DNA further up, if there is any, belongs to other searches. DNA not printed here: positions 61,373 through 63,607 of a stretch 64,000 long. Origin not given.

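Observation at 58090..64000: Heptose-flavoured glycan cluster with an unusual GT4-GmhA (sedoheptulose-7-P isomerase) fusion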

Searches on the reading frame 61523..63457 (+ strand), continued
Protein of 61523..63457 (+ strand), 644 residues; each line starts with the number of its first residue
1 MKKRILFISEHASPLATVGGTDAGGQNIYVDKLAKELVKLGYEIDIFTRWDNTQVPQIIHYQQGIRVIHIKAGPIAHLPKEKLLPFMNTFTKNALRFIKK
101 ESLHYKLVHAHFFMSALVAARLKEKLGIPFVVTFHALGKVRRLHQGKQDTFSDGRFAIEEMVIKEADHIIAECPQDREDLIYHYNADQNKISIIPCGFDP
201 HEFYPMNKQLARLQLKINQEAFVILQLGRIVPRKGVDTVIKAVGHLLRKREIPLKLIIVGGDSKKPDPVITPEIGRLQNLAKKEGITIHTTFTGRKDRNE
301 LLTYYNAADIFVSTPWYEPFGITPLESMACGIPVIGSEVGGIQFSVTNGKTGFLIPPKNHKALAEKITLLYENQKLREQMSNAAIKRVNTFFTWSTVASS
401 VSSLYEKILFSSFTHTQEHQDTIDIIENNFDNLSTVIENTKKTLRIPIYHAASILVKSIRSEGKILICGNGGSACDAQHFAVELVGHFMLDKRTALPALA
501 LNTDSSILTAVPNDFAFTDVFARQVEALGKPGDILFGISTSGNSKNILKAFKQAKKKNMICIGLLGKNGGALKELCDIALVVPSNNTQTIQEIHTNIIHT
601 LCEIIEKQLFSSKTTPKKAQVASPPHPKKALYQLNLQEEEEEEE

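Call 63: search_solved_structures(query=L001:9185-9784:+, max_evalue=1e-10, show_alignments=5)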
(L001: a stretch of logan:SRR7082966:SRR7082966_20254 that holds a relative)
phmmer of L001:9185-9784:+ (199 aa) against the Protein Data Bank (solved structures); distinct sequences matched with E-value up to 1e-10: 6.
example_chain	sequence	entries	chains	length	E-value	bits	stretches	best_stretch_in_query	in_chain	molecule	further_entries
3l8e_A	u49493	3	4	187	3.8e-32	114.8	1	4-152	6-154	D,D-heptose 1,7-bisphosphate phosphatase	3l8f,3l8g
2gmw_A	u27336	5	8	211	5.1e-32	114.4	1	4-153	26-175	D,D-heptose 1,7-bisphosphate phosphatase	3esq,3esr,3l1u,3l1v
2o2x_A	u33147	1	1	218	3.8e-23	85.4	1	5-153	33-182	hypothetical protein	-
4pnh_A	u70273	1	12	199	5.5e-19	71.9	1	3-155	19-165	D,D-heptose 1,7-bisphosphate phosphatase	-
3l8h_A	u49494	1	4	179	1.3e-18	70.6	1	4-156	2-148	Putative haloacid dehalogenase-like hydrolase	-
2fpr_A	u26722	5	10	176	2.4e-18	69.8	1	3-153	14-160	Histidine biosynthesis bifunctional protein hisB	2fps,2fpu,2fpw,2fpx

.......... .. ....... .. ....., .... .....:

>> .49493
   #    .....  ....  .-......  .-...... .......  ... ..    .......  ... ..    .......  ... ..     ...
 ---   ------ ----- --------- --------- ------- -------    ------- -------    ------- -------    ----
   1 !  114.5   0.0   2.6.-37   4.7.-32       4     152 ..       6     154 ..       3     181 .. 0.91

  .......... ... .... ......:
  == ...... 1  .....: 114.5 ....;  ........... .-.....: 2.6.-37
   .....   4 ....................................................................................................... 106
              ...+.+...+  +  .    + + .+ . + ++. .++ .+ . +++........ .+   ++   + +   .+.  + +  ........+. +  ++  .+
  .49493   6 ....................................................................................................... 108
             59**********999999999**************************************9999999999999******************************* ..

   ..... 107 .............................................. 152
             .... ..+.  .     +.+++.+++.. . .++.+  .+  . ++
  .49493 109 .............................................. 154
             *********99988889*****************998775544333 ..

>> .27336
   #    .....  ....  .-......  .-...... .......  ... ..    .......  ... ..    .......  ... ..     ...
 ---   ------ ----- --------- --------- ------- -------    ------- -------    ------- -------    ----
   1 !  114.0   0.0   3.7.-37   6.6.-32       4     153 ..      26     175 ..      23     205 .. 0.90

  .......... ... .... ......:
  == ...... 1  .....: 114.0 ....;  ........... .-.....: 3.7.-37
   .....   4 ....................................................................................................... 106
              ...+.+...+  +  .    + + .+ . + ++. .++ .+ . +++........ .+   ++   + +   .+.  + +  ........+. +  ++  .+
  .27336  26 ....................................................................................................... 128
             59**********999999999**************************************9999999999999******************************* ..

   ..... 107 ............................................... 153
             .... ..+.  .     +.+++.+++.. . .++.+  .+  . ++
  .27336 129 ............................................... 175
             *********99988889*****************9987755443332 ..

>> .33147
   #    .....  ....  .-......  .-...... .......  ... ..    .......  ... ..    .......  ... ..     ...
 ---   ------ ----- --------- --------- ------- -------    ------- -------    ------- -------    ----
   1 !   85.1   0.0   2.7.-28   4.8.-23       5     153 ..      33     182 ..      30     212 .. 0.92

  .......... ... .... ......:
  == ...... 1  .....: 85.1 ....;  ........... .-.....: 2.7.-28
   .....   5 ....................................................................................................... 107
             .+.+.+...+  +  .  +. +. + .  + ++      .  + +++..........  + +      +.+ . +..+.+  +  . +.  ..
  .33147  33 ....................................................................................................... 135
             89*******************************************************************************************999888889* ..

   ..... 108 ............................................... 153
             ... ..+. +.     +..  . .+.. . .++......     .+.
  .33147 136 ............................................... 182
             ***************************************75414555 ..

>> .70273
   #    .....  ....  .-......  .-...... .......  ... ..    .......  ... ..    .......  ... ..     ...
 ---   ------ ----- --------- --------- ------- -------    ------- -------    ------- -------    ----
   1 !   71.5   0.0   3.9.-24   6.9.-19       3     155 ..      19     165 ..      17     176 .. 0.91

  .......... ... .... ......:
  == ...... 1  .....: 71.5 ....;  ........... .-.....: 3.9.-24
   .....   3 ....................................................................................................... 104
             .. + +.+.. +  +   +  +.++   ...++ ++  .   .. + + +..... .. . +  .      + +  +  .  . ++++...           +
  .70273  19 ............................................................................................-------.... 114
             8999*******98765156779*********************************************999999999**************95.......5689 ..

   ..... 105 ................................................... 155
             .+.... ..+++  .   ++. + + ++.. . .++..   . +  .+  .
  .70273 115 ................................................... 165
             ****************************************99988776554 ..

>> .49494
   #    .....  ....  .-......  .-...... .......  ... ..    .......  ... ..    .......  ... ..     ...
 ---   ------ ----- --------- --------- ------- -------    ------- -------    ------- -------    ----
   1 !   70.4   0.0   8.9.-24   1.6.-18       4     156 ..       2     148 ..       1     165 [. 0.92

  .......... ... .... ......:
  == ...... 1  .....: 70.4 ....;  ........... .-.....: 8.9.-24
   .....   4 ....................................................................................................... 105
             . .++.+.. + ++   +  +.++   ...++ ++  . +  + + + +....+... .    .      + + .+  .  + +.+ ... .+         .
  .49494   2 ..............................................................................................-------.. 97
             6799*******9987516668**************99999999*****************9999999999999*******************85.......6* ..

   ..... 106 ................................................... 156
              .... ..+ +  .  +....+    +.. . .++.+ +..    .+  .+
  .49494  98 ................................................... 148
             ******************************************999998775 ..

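Call 64: search_protein_families(library=padloc, proteins=[window:61523-63457:+, L001:8446-9174:+, L001:9185-9784:+, L001:9781-11298:+, L001:11342-12376:+, L001:12373-13188:+, L001:13175-13921:+], max_evalue=0.001)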
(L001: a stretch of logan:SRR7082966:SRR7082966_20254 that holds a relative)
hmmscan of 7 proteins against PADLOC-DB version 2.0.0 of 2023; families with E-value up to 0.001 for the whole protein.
window:61523-63457:+ (644 aa): 0 families

L001:8446-9174:+ (242 aa): 0 families

L001:9185-9784:+ (199 aa): 0 families

L001:9781-11298:+ (505 aa): 0 families

L001:11342-12376:+ (344 aa): 0 families

L001:12373-13188:+ (271 aa): 0 families

L001:13175-13921:+ (248 aa): 0 families

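Call 66: search_solved_structures(query=L001:11342-12376:+, max_evalue=0.001)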
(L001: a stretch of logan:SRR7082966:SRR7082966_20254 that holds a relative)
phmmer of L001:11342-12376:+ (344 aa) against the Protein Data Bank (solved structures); distinct sequences matched with E-value up to 0.001: 2.
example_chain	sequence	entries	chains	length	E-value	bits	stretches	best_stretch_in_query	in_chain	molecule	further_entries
3tov_A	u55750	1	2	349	4.3e-13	52.3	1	1-295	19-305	Glycosyl transferase family 9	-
1psw_A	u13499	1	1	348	1.9e-12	50.2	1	2-289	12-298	ADP-HEPTOSE LPS HEPTOSYLTRANSFERASE II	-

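Call 73: search_protein_families(library=pfam, proteins=[L020:9072-10016:+, L020:11355-11978:+, L020:12220-13158:+, L020:13038-14870:+, L020:14528-17416:+, L020:7042-8019:+, L020:5695-7032:+, L020:8289-9062:+], max_evalue=0.0001)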
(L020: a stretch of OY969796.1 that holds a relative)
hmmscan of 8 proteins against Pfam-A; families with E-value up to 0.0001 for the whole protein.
L020:9072-10016:+ (314 aa): 1 family
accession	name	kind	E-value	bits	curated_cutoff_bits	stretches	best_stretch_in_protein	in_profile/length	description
PF01028.25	Topoisom_I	-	2.2e-09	37.5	23.7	1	112-185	128-200/228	Eukaryotic DNA topoisomerase I, catalytic core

L020:11355-11978:+ (207 aa): 0 families

L020:12220-13158:+ (312 aa): 0 families

L020:13038-14870:+ (610 aa): 4 families
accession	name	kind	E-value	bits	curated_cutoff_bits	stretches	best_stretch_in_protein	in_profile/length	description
PF00534.26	Glycos_transf_1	-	5.5e-17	62.3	26.4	1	213-334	15-135/172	Glycosyl transferases group 1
PF13439.12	Glyco_transf_4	-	8.7e-16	58.8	28.5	1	60-186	1-146/170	Glycosyltransferase Family 4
PF13692.12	Glyco_trans_1_4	-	1.7e-14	54.7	27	1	215-338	3-123/142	Glycosyl transferases group 1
PF20706.3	GT4-conflict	-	3.7e-06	26.6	26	1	282-337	273-327/385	Family 4 Glycosyltransferase in conflict systems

L020:14528-17416:+ (962 aa): 6 families
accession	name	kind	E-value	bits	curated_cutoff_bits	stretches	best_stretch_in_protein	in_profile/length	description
PF02518.31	HATPase_c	-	1.4e-27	96.7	26.4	1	846-955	1-109/111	Histidine kinase-, DNA gyrase B-, and HSP90-like ATPase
PF00512.31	HisKA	-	3.8e-12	46.5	26.9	1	736-803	2-66/66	His Kinase A (phospho-acceptor) domain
PF13493.11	DUF4118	-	1.4e-11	44.5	28.4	1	154-259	2-105/107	Domain of unknown function (DUF4118)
PF13492.12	GAF_3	-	3.1e-09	37.8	27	0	293-416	3-121/129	GAF domain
PF13185.12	GAF_2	-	3.1e-09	37.6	28.6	0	518-606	52-136/136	GAF domain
PF13581.12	HATPase_c_2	-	1.5e-05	25.4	27.4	1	854-936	39-113/127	Histidine kinase-like ATPase domain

L020:7042-8019:+ (325 aa): 0 families

L020:5695-7032:+ (445 aa): 0 families

L020:8289-9062:+ (257 aa): 0 families

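Call 81: search_dna_similar(query=window:61523-63457:+, collection=plasmids, mode=protein, max_evalue=1e-40, max_rows=15)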
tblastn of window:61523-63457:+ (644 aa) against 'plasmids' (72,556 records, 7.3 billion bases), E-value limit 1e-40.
Records with a match: 38; places in all: 40; records where one place covers at least 80% of the query: 3.
Best place of each record, by identity: <60% 38.
By first word of the organism name: Burkholderia 7; Streptomyces 7; Azospirillum 7; Paraburkholderia 3; Caballeronia 2; Cupriavidus 1; Ralstonia 1; Arthrobacter 1; Pseudanabaena 1; Nonomuraea 1; and 7 more.
By predicted mobility (MOB-suite, as given by PLSDB): non-mobilizable 30; mobilizable 8.
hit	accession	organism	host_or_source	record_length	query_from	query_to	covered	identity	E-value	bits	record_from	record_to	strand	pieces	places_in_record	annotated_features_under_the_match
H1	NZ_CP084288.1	Caballeronia zhejiangensis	Anasa tristis,Cell culture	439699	4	408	63%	51.9%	4e-138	453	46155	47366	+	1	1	glycosyltransferase family 1 protein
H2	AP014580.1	Burkholderia sp. RPE67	Riptortus pedestris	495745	4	408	63%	50.9%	1e-140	460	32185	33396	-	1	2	group 1 glycosyl transferase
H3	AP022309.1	Burkholderia sp. SFA1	-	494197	4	408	63%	50.6%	2e-139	457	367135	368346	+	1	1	transferase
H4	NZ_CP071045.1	Streptomyces sp. CA-256286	sediment,muddy soil from torrent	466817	4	607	88%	36.0%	1e-94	373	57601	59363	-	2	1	glycosyltransferase | SIS domain-containing protein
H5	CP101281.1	Burkholderia sp. FXe9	bacteria,soil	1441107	3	408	63%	50.1%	2e-118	454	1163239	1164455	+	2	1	none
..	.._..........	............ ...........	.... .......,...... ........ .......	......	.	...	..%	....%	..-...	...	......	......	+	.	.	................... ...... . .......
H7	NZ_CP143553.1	Burkholderia multivorans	Homo sapiens,bronchoalveolar lavage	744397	3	408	63%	50.0%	3e-139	456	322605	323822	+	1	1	glycosyltransferase family 1 protein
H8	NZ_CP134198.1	Paraburkholderia sp. FT54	single cell,Rhizosphere soil of Tomato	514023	4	408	63%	49.9%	9e-138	452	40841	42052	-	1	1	glycosyltransferase family 1 protein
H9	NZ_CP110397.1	Paraburkholderia sp. D15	lichen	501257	4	407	63%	50.0%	3e-137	450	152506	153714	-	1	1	glycosyltransferase family 1 protein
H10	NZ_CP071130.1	Caballeronia sp. M1242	Homo sapiens,ETA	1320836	4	408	63%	49.6%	7e-137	449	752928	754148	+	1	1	none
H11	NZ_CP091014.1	Burkholderia cenocepacia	-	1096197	3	408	63%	49.5%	7e-136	446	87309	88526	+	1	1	none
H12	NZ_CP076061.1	Cupriavidus sp. EM10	Pure-cultured cell,sewage water sludge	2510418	3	408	63%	48.5%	6e-137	449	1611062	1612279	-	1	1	none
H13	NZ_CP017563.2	Paraburkholderia sprentiae WSM5005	Lebeckia ambigua,root nodule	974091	4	407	63%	48.8%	2e-135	445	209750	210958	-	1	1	glycosyltransferase family 1 protein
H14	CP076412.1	Ralstonia wenshanensis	soil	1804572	4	409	63%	47.8%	2e-130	431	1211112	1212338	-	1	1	glycosyltransferase family 1 protein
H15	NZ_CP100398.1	Streptomyces rimosus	pure culture,mutant of Streptomyces ...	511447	5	568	88%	34.2%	3e-101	346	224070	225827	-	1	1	glycosyltransferase | SIS domain-containing protein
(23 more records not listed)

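Call 82: predict_structure(alignment_id=A1)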
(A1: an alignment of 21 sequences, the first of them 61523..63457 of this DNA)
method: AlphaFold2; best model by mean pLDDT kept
length: 644 residues; sequences in the alignment: 21
mean_pLDDT: 86.9   pTM: 0.69
mean pLDDT of the five models: 86.9, 86.8, 86.2, 84.7, 84.0
residues with pLDDT >= 90: 420; 70-90: 152; 50-70: 24; < 50: 48
segments of 3 or more residues with pLDDT < 50: 413-417, 506-514, 612-644
pLDDT, mean of each block of 10 residues (from residue 1): 83 76 76 94 95 91 95 90 93 97 95 95 96 89 86 91 97 92 95 92 94 95 93 92 93 93 92 96 97 91 97 84 91 94 92 95 97 96 95 94 89 51 75 86 92 95 92 88 81 84 55 61 90 96 92 96 94 96 92 95 90 40 33 33 33
secondary structure, 60 per line:
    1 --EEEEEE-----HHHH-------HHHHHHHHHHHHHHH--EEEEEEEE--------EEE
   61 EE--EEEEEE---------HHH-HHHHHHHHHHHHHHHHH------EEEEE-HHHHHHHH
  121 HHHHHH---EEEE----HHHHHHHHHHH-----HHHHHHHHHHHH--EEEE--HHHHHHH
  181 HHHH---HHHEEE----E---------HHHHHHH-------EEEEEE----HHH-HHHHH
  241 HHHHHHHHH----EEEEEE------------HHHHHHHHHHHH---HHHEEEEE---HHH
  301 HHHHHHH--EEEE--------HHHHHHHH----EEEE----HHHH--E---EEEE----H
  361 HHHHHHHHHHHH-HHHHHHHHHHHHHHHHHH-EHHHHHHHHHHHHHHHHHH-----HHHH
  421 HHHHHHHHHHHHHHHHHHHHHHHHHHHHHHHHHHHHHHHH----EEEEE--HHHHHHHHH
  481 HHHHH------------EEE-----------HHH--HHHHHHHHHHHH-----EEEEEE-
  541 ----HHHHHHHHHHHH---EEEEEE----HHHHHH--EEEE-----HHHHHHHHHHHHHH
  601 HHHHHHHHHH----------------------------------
elements in order: E3-8 H14-17 H25-39 E42-49 E58-62 E65-70 H84-100 E107-111 H113-126 E130-133 H138-148 H154-165 E168-171 H174-184 E191-193 H208-214 E222-227 H236-249 E254-259 H272-283 E290-294 H298-307 E310-313 H322-329 E334-337 H342-345 E352-355 H360-372 H374-391 H394-411 H417-460 E465-469 H472-485 E498-500 H517-528 E534-539 H545-556 E560-565 H570-575 E578-581 H587-610

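Call 83: get_annotated_region(hit=H6, flank=12000)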
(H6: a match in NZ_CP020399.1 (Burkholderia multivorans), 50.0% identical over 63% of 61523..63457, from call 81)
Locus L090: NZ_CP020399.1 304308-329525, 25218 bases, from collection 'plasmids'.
description: Burkholderia multivorans strain FDAARGOS_246 plasmid unnamed, complete sequence
organism: Burkholderia multivorans (NCBI taxid 87883)
taxonomy: Bacteria; Pseudomonadota; Betaproteobacteria; Burkholderiales; Burkholderiaceae; Burkholderia; Burkholderia multivorans
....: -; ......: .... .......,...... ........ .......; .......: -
typing (MOB-suite, as given by PLSDB): non-mobilizable
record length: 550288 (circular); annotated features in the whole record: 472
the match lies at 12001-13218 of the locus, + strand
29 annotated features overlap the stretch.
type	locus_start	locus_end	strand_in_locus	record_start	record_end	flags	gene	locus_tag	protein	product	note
CDS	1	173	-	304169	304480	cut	-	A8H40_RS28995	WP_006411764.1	hypothetical protein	-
CDS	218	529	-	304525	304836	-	-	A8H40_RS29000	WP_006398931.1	hypothetical protein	-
CDS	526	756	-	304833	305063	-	-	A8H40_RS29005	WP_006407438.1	hypothetical protein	-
CDS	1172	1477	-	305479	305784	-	-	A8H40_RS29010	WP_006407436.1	hypothetical protein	-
CDS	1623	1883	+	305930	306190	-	-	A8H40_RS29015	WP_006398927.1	hypothetical protein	-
CDS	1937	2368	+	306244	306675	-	-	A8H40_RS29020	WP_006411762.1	CBS domain-containing protein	-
CDS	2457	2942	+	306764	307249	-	-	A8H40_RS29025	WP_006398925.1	PRC-barrel domain-containing protein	GO:0019684 - photosynthesis, light reaction [Evidence IEA]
CDS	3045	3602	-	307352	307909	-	-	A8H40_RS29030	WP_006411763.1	response regulator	GO:0000160 - phosphorelay signal transduction system [Evidence IEA]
CDS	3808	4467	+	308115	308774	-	-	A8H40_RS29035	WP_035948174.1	UdgX family uracil-DNA binding protein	-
CDS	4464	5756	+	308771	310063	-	-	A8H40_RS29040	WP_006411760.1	Nramp family divalent metal transporter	GO:0055085 - transmembrane transport [Evidence IEA]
CDS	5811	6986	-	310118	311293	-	-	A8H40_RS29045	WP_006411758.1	alcohol dehydrogenase catalytic domain-containing protein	-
CDS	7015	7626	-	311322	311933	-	-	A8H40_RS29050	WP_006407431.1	DUF892 family protein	-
CDS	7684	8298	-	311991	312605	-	-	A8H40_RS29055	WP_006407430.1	DUF4142 domain-containing protein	-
CDS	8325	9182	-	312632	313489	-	-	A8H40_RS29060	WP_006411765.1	SDR family oxidoreductase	-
CDS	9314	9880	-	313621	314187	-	-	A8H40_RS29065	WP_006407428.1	hypothetical protein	-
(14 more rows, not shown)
